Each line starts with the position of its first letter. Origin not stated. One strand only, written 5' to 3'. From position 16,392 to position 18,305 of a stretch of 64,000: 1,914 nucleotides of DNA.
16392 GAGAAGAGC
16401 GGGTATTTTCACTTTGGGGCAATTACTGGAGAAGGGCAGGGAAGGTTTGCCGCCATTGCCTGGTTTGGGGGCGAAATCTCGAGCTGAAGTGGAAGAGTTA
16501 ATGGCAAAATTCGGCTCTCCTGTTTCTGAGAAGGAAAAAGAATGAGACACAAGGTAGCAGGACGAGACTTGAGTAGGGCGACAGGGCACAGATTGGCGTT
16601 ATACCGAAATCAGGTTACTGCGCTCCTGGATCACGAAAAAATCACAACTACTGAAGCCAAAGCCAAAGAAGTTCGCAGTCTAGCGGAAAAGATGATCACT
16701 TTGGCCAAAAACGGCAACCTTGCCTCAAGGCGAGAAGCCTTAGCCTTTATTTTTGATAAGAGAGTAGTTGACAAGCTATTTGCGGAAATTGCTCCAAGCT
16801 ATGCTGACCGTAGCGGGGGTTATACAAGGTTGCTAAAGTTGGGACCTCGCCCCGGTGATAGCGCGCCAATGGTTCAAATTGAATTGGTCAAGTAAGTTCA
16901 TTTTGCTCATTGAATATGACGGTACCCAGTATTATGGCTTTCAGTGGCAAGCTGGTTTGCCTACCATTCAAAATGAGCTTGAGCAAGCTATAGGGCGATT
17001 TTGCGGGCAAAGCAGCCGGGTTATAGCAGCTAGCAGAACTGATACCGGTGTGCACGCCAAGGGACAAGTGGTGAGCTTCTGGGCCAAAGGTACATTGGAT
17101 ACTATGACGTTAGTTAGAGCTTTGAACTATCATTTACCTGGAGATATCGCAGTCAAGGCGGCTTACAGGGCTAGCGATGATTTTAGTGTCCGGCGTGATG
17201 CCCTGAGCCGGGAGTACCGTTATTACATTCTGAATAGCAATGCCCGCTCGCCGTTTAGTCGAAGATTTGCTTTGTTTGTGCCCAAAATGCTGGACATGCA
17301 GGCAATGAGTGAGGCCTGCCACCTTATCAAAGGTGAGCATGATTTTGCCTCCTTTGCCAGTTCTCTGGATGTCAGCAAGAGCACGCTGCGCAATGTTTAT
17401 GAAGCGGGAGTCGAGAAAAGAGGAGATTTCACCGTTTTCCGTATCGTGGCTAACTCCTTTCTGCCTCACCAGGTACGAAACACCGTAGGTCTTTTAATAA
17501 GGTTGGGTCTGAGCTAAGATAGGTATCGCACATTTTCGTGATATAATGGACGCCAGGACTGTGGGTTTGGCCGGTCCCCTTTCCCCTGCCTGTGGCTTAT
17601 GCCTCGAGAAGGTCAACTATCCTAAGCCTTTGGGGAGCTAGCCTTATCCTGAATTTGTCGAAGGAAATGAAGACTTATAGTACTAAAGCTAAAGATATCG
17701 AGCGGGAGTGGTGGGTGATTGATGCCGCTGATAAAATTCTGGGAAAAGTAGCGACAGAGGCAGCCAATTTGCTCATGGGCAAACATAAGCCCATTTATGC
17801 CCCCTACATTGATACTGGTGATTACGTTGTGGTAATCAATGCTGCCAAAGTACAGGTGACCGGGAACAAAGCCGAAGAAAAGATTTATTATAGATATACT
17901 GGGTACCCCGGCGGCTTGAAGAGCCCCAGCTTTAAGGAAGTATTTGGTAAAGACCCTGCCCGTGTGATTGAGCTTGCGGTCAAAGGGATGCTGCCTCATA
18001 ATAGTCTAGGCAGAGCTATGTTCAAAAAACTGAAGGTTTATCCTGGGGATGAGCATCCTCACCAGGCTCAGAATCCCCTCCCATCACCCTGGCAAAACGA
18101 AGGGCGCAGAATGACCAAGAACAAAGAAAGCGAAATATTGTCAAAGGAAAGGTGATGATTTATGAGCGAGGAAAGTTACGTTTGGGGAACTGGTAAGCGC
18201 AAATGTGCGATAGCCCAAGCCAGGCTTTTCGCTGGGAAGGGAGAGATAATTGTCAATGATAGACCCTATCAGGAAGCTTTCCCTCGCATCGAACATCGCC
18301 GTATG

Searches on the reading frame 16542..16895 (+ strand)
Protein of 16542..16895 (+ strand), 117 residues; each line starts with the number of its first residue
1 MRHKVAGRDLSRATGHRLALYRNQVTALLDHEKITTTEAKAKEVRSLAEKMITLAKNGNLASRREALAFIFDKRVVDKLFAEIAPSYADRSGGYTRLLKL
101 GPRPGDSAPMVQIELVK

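Call 26: search_protein_families(library=pfam, proteins=[window:16542-16895:+], max_evalue=0.00001)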
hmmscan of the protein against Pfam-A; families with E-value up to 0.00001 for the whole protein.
window:16542-16895:+ (117 aa): 1 family
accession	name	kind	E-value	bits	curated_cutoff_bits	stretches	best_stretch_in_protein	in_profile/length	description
PF01196.24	Ribosomal_L17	-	1.4e-39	135.3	27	1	20-116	1-97/97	Ribosomal protein L17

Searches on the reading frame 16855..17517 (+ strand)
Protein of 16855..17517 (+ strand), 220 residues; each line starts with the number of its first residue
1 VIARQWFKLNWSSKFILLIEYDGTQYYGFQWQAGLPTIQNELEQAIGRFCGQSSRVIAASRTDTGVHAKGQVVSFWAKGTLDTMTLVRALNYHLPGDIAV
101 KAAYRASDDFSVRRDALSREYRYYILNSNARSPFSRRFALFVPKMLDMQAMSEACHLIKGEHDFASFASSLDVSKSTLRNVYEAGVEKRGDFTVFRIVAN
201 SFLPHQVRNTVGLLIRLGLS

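Call 26: search_protein_families(library=pfam, proteins=[window:16855-17517:+], max_evalue=0.00001)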
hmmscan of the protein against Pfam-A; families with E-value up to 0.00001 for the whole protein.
window:16855-17517:+ (220 aa): 1 family
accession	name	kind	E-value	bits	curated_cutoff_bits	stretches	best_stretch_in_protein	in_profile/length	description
PF01416.25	PseudoU_synth_1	-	4.9e-26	91.7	23.3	2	154-218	1-69/108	tRNA pseudouridine synthase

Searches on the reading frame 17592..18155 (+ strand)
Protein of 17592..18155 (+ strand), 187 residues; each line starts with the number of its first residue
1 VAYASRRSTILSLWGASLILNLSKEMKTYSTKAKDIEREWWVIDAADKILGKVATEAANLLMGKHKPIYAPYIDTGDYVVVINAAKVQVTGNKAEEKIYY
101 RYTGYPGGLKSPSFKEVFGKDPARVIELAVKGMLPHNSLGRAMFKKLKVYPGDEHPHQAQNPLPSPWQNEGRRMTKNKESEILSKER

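Call 26: search_protein_families(library=pfam, proteins=[window:17592-18155:+], max_evalue=0.00001)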
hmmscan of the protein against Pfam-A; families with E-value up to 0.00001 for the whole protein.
window:17592-18155:+ (187 aa): 1 family
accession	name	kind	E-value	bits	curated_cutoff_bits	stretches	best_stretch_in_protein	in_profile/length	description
PF00572.24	Ribosomal_L13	-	4.1e-47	159.6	23.8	1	38-156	1-119/119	Ribosomal protein L13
